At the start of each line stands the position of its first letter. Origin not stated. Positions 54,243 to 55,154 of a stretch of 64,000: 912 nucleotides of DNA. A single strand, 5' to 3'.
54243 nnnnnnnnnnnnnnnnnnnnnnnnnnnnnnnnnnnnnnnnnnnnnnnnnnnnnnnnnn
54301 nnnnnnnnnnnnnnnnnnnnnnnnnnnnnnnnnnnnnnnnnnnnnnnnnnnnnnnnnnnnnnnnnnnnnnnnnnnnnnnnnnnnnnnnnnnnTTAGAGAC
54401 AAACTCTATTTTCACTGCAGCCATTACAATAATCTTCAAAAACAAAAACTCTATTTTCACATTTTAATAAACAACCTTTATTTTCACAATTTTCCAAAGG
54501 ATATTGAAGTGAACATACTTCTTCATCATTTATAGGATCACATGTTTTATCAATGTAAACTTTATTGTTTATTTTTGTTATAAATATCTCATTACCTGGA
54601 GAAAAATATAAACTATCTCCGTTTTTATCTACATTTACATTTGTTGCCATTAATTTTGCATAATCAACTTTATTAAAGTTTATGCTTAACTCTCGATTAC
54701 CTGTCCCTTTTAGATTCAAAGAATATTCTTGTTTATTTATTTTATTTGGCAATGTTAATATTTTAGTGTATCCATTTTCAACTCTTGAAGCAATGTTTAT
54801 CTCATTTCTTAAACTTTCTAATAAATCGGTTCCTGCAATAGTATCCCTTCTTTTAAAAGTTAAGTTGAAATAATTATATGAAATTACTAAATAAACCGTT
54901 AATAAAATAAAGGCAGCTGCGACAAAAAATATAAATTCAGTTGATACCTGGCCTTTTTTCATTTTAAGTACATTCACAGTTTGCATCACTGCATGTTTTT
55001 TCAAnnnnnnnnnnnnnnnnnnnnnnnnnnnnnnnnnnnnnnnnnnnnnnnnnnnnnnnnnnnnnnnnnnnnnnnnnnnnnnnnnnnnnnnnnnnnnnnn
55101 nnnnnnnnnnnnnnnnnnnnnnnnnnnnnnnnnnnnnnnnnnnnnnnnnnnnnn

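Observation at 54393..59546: Operon coupling two Cys-rich pilin-like proteins to a MacB/FtsX-type ABC transporter and unknown partners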

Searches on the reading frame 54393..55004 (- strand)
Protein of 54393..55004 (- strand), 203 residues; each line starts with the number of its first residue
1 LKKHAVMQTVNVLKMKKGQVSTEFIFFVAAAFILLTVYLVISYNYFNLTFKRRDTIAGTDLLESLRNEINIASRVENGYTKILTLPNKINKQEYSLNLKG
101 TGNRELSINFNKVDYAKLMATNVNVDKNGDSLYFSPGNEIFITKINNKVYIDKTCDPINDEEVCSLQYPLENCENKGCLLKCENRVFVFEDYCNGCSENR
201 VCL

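Call 3: search_protein_families(library=pfam, proteins=[window:54393-55004:-], max_evalue=1)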
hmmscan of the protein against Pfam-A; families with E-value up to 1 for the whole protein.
window:54393-55004:- (203 aa): 1 family
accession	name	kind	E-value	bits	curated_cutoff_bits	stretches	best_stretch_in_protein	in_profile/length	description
PF04021.17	Class_IIIsignal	-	0.05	14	23.7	1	16-36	1-21/27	Class III signal peptide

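Call 4: search_protein_families(library=ncbifam, proteins=[window:54393-55004:-], max_evalue=1)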
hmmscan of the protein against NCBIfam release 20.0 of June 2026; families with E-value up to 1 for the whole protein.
window:54393-55004:- (203 aa): 1 family
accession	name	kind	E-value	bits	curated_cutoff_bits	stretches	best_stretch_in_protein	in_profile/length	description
NF052591.1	ArlG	equivalog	0.094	12.7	110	1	21-114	6-91/148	archaellum stator protein ArlG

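Call 44: search_protein_families(library=phrogs, proteins=[window:54393-54962:-], max_evalue=0.01)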
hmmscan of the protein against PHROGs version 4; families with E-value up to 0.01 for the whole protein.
window:54393-54962:- (189 aa): 0 families

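Call 57: find_homologous_proteins(query=A3, max_evalue=0.001)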
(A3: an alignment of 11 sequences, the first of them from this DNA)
Query A3 (11 sequences) (189 aa, profile of the alignment): 59 proteins with E <= 0.001 among 1669 candidates.
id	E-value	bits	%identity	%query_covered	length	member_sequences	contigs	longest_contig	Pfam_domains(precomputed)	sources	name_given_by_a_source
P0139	4.9e-68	246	63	93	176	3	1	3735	-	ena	-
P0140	8.8e-68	245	56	98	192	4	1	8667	-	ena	-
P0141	1.4e-66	241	61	94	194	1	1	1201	-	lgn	-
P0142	2.7e-66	240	55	95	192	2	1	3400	-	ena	-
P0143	3.3e-66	240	55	95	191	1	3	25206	-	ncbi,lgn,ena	ncbi:MAG: hypothetical protein AABW56_04035 [Nanoarchaeota archaeon]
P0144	4.1e-66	239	56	99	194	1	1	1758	-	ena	-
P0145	6.2e-64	232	100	100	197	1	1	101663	-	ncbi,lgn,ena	-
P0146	2.5e-63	230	59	99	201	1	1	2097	-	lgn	-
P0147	2.0e-62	227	57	99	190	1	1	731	-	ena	-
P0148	2.2e-62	227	57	72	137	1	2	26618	-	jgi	-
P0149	6.6e-61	223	55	74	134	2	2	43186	-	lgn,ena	-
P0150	1.2e-60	222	58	74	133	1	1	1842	-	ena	-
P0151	5.7e-60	219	59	93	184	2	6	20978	-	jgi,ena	-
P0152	7.8e-60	219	56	74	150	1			-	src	-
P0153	9.5e-60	219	57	74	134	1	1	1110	-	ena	-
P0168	4.3e-49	184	41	74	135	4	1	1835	PF23928.2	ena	-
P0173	3.5e-47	178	49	72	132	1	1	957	PF23928.2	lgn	-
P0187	1.2e-42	163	40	72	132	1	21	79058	-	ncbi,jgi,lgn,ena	-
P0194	6.8e-35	138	38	72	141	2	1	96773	-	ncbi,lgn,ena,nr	ncbi:MAG: hypothetical protein KJ674_01385 [Nanoarchaeota archaeon]|nr:hypothetical protein [Nanoarc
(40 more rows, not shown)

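Call 58: find_encoding_contigs(protein=P0194, flank=8000, max_places=2)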
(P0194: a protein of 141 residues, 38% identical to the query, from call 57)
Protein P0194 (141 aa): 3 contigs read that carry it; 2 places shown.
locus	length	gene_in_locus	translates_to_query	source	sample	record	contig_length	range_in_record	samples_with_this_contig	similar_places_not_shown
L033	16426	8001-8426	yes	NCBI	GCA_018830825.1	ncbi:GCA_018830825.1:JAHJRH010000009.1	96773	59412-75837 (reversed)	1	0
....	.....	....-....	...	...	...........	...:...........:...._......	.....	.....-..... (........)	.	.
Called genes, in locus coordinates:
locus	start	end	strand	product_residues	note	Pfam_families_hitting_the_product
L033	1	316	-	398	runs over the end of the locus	PF11139:SfLAP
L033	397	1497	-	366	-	PF01609:DDE_Tnp_1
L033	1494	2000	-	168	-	PF13482:RNase_H_2 (weak), PF10108:DNA_pol_B_exo2 (weak)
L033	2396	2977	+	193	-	-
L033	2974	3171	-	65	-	-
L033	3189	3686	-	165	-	-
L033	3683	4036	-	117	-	PF13273:DUF4064 (weak)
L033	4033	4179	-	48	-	-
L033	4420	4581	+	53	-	-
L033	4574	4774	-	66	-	-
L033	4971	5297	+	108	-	-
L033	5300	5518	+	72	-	-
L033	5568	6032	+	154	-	-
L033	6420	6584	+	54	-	-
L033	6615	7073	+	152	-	-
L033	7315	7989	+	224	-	-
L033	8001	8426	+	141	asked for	-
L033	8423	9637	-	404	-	PF01909:NTP_transf_2, PF09249:tRNA_NucTransf2, PF21133:CAA_C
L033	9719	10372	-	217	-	-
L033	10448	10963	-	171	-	-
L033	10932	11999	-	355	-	PF13528:Glyco_trans_1_3, PF04101:Glyco_tran_28_C (weak)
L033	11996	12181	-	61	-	-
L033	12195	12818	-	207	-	PF02585:PIG-L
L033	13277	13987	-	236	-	PF01255:Prenyltransf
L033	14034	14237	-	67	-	-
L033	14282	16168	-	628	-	PF07650:KH_2 (faint), PF17214:KH_TffA, PF00753:Lactamase_B, PF16661:Lactamase_B_6, PF23023:Anti-Pycsar_Apyc1, PF12706:Lactamase_B_2, PF10996:Beta-Casp, PF07521:RMMBL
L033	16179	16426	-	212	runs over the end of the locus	PF00227:Proteasome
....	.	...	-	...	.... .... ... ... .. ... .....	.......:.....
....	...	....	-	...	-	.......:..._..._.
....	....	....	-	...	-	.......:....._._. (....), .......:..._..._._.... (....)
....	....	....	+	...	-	-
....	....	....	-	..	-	-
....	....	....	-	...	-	-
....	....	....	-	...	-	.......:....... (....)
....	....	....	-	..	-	-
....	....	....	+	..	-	-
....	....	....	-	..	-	-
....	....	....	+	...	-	-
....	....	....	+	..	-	-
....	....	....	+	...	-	-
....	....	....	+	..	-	-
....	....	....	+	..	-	-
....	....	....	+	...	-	-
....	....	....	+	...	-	-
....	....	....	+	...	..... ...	-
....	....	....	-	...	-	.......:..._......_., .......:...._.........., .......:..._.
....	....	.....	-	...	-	-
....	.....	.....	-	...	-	-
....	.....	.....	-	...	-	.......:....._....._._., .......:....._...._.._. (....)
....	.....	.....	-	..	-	-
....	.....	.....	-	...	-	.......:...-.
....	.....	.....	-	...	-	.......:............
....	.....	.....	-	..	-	-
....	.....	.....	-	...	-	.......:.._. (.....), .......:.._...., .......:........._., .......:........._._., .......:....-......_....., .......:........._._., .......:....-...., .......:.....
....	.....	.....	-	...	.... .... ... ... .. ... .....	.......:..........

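Call 59: find_encoding_contigs(protein=P0187, flank=8000, max_places=2)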
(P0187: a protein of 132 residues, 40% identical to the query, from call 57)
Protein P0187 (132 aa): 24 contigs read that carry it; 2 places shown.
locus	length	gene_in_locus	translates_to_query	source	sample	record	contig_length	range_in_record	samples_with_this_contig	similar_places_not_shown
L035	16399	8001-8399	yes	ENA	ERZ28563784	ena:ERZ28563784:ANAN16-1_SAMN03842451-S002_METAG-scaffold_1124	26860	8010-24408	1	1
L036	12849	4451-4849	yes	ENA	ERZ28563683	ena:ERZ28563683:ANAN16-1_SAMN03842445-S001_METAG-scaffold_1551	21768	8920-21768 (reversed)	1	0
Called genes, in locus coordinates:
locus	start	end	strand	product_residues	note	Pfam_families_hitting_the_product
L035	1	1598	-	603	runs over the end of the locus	PF01850:PIN, PF00437:T2SSE (weak), PF13083:KH_KhpA-B (faint), PF00013:KH_1 (weak)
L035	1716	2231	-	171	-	-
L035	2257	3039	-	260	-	PF00398:RrnaAD (weak), PF01135:PCMT (weak), PF08704:GCD14, PF13847:Methyltransf_31 (weak)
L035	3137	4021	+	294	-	PF00588:SpoU_methylase (weak)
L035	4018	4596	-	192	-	PF13581:HATPase_c_2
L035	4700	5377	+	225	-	PF00005:ABC_tran, PF02463:SMC_N (faint), PF13304:AAA_21 (faint)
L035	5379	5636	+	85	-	-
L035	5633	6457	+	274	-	PF07705:CARDB (faint)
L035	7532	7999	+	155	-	-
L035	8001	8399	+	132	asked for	-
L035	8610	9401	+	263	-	PF14528:LAGLIDADG_3 (faint)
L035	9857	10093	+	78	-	PF01191:RNA_pol_Rpb5_C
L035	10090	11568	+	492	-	PF04563:RNA_pol_Rpb2_1, PF04561:RNA_pol_Rpb2_2, PF04565:RNA_pol_Rpb2_3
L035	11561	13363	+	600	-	PF04566:RNA_pol_Rpb2_4, PF04567:RNA_pol_Rpb2_5 (weak), PF00562:RNA_pol_Rpb2_6, PF04560:RNA_pol_Rpb2_7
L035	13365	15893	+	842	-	PF04997:RNA_pol_Rpb1_1, PF00623:RNA_pol_Rpb1_2, PF04983:RNA_pol_Rpb1_3, PF05000:RNA_pol_Rpb1_4, PF04998:RNA_pol_Rpb1_5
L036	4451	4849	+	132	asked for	-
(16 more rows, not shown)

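Call 64: search_protein_families(library=pfam, proteins=[P0168, P0173], max_evalue=0.01)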
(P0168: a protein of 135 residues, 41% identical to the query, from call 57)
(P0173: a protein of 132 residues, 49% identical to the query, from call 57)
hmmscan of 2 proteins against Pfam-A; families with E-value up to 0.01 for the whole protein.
P0168 (135 aa): 1 family
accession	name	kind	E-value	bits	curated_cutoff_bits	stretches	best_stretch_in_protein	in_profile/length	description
PF23928.1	DUF7266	-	6.8e-06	26.3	27.6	1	12-119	22-127/145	Family of unknown function (DUF7266)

P0173 (132 aa): 1 family
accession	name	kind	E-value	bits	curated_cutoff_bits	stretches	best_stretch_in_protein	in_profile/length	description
PF23928.1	DUF7266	-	1.1e-05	25.6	27.6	1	17-122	17-133/145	Family of unknown function (DUF7266)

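Call 66: search_protein_families(library=pfam, alignment_id=A3, max_evalue=1)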
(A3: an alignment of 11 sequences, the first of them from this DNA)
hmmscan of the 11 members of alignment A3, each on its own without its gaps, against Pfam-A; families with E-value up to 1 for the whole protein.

A. member 1, seq(189 aa): 1 family
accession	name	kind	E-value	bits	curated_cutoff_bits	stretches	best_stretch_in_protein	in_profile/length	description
PF04021.17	Class_IIIsignal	-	0.048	14.1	23.7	1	2-22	1-21/27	Class III signal peptide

B. families by the number of members that match (of 11 scanned): 6 families
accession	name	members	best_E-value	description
PF23928.1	DUF7266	5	0.0073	Family of unknown function (DUF7266)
PF17561.7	TssO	1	0.0068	Type VI secretion system, TssO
PF13149.12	Mfa_like_1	1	0.018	Fimbrillin-like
PF19964.5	EAD11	1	0.024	Effector-associated domain 11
PF04021.17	Class_IIIsignal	1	0.048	Class III signal peptide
PF00018.34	SH3_1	1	0.09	SH3 domain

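Call 69: search_solved_structures(query=A3, max_evalue=1)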
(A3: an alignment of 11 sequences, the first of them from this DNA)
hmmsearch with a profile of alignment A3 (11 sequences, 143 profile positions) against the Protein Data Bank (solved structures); distinct sequences matched with E-value up to 1: 0.

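Call 77: predict_structure(alignment_id=A4)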
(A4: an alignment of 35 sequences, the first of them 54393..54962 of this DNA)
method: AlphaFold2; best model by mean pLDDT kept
length: 189 residues; sequences in the alignment: 35
mean_pLDDT: 92.0   pTM: 0.78
mean pLDDT of the five models: 92.0, 89.2, 86.1, 85.7, 80.7
residues with pLDDT >= 90: 143; 70-90: 45; 50-70: 1; < 50: 0
segments of 3 or more residues with pLDDT < 50: none
pLDDT, mean of each block of 10 residues (from residue 1): 85 97 97 89 94 96 96 94 88 92 94 86 95 94 91 83 92 94 91
secondary structure, 60 per line:
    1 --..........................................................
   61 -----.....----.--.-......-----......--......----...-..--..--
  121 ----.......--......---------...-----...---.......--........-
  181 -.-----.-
elements in order: H3-60 E66-70 E80-85 E91-96 E99-104 E109-111 E125-131 E134-139 E149-151 E163-169 E172-179

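Call 90: search_protein_representatives(alignment_id=A4)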
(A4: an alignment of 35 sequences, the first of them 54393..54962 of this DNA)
Query: 35 sequences, 135 profile positions. Proteins with E-value up to 0.001 (for the whole library): 1717; up to 1e-10: 394; up to 1e-30: 14. The best 150 are listed.
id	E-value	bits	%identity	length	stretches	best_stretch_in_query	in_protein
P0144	6.5e-53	194.8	-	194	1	1-134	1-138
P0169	2.6e-52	192.8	-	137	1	1-134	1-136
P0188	2.7e-49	183.0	-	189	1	1-133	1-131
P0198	4.3e-47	175.9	-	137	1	1-133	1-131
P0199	2.6e-44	166.9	-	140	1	1-133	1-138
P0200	2.2e-42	160.7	-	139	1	2-133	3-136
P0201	5.6e-42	159.4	-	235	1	1-132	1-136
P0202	1.2e-40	155.0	-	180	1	1-132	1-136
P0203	3.0e-37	144.0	-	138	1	2-133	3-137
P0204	6.0e-37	143.1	-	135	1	2-133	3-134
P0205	1.5e-36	141.8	-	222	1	16-130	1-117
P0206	3.6e-36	140.5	-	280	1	1-131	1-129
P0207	4.7e-32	127.2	-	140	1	1-116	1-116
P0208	5.9e-31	123.7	-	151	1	2-128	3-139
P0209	4.9e-30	120.7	-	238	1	8-132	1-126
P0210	8.6e-30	119.9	-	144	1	3-133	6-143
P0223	1.0e-20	90.5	-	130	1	3-126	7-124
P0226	3.0e-18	82.5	-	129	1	3-99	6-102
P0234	2.0e-17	79.9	-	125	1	3-102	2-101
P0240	3.7e-16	75.8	-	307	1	1-126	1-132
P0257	1.9e-15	73.5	-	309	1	2-131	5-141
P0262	3.3e-15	72.7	-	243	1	1-110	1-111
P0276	1.4e-14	70.6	-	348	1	9-124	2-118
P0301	5.7e-14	68.7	-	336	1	2-110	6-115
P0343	2.3e-13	66.7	-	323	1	2-107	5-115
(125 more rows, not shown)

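Call 91: search_protein_families(library=pfam, proteins=[P0210, P0223, P0226, P0234, P0240, P0257, P0262, P0276, P0301, P0343], max_evalue=0.01)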
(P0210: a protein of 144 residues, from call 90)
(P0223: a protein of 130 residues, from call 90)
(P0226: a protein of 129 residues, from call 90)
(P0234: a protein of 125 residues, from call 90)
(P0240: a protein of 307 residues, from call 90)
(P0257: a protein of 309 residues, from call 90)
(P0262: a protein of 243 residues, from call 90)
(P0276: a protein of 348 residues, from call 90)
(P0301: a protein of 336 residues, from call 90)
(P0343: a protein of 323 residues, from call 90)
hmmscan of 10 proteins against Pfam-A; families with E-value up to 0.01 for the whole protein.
P0210 (144 aa): 1 family
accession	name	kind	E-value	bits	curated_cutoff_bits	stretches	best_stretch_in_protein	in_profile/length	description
PF23928.1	DUF7266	-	0.0067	16.6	27.6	0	17-112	21-109/145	Family of unknown function (DUF7266)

P0223 (130 aa): 1 family
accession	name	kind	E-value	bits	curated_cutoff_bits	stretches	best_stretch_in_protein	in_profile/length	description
PF23928.1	DUF7266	-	2.1e-06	27.9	27.6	1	20-102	21-104/145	Family of unknown function (DUF7266)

P0226 (129 aa): 2 families
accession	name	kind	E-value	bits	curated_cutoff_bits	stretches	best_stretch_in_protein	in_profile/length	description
PF23928.1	DUF7266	-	0.0016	18.6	27.6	1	14-96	18-99/145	Family of unknown function (DUF7266)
PF04021.17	Class_IIIsignal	-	0.002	18.5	23.7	1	6-28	2-24/27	Class III signal peptide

P0234 (125 aa): 1 family
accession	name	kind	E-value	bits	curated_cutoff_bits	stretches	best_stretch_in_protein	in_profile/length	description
PF23928.1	DUF7266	-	5.4e-06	26.6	27.6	1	12-103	15-110/145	Family of unknown function (DUF7266)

P0240 (307 aa): 3 families
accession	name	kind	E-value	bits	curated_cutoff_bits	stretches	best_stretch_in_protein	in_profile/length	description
PF00963.24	Cohesin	-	3.5e-11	43.9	24.1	1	145-279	5-124/139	Cohesin domain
PF04021.17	Class_IIIsignal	-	0.0014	19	23.7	1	2-26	1-25/27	Class III signal peptide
PF23928.1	DUF7266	-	0.0025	18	27.6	0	39-93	46-99/145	Family of unknown function (DUF7266)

P0257 (309 aa): 3 families
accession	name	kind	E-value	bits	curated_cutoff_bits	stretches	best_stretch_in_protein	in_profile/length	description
PF00963.24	Cohesin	-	5.1e-08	33.6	24.1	1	150-277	7-118/139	Cohesin domain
PF04021.17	Class_IIIsignal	-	0.0005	20.4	23.7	1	5-31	1-27/27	Class III signal peptide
PF23928.1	DUF7266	-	0.004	17.3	27.6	1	32-140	36-141/145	Family of unknown function (DUF7266)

P0262 (243 aa): 1 family
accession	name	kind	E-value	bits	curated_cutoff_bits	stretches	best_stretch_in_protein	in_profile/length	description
PF23928.1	DUF7266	-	5.8e-05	23.3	27.6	1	25-97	32-102/145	Family of unknown function (DUF7266)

P0276 (348 aa): 1 family
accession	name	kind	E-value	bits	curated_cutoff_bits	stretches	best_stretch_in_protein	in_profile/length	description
PF23928.1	DUF7266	-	5e-05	23.5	27.6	1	8-91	21-104/145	Family of unknown function (DUF7266)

P0301 (336 aa): 1 family
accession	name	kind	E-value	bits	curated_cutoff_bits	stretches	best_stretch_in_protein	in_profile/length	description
PF23928.1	DUF7266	-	4.3e-05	23.7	27.6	1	41-98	44-99/145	Family of unknown function (DUF7266)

P0343 (323 aa): 2 families
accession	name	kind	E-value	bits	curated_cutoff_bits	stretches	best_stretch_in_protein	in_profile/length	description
PF00963.24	Cohesin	-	2.5e-06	28.2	24.1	1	165-283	11-114/139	Cohesin domain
PF23928.1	DUF7266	-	0.00027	21.1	27.6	1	15-95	20-98/145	Family of unknown function (DUF7266)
